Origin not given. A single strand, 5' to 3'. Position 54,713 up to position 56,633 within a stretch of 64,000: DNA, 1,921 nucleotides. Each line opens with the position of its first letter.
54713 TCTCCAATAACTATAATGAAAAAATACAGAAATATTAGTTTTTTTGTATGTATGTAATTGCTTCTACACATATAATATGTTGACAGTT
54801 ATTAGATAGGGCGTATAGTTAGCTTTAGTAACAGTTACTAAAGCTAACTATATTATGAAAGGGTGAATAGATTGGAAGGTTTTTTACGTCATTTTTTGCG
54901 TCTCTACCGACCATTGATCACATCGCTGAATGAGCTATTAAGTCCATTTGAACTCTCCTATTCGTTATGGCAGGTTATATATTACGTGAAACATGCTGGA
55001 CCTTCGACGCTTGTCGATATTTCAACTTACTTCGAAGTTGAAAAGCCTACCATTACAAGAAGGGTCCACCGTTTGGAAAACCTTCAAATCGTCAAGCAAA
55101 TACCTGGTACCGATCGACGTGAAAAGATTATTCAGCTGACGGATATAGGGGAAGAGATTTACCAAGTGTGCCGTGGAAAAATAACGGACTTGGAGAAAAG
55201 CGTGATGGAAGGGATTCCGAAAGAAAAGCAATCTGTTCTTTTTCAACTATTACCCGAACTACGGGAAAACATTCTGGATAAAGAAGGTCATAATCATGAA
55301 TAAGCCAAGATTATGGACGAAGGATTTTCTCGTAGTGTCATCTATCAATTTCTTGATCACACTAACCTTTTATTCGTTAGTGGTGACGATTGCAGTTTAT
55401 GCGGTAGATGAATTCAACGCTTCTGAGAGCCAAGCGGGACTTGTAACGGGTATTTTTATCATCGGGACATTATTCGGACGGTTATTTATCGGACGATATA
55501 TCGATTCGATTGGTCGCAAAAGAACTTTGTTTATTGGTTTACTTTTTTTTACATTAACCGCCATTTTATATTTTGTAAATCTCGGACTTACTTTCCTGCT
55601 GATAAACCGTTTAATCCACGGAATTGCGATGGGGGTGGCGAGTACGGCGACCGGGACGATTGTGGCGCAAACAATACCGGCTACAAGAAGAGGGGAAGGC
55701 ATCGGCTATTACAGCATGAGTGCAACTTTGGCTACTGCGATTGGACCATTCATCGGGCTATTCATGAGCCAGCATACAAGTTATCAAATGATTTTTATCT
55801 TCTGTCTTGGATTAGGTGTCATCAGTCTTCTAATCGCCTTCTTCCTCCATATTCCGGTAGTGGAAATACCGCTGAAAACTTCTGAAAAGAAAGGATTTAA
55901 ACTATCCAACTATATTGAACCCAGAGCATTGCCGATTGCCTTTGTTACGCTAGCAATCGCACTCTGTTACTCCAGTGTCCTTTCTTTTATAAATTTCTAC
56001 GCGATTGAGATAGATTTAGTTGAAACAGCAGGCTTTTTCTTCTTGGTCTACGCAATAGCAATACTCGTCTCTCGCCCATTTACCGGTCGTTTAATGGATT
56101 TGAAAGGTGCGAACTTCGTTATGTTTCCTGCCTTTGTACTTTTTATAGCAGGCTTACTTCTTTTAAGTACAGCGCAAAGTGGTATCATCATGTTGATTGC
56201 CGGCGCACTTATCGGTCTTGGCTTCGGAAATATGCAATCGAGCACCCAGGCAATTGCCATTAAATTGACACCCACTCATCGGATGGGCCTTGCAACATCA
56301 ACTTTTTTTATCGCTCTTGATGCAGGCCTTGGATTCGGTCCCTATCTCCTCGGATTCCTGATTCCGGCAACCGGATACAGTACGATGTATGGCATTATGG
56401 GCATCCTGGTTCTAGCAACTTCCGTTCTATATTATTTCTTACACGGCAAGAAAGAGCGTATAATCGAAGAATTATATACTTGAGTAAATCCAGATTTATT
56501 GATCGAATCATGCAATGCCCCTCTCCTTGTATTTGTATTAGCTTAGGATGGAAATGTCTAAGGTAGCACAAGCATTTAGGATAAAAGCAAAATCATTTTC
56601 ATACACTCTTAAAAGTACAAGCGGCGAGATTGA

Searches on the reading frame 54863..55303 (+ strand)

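Call 3: search_protein_families(library=pfam, proteins=[window:54863-55303:+], max_evalue=0.01)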
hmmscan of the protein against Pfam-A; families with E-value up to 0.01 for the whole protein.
window:54863-55303:+ (146 aa): 4 families
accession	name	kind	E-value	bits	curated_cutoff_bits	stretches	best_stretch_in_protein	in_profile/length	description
PF12802.13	MarR_2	-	5.3e-07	30.1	27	1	36-86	8-60/61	MarR family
PF01047.28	MarR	-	1e-05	25.7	24.6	1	31-87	1-58/59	MarR family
PF13463.12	HTH_27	-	3e-05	24.7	22.2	1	31-96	1-68/68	Winged helix DNA-binding domain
PF09339.16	HTH_IclR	-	0.0091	16.2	22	0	44-79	14-50/52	IclR helix-turn-helix domain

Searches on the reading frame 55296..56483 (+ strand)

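Call 3: search_protein_families(library=pfam, proteins=[window:55296-56483:+], max_evalue=0.01)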
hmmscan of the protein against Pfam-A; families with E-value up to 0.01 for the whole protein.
window:55296-56483:+ (395 aa): 2 families
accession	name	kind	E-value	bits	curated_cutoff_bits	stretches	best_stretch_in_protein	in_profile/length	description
PF07690.21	MFS_1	-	1.9e-56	191.9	33.4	2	16-270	3-265/347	Major Facilitator Superfamily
PF00083.30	Sugar_tr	-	4.5e-15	55.9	22.3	1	40-184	41-191/452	Sugar (and other) transporter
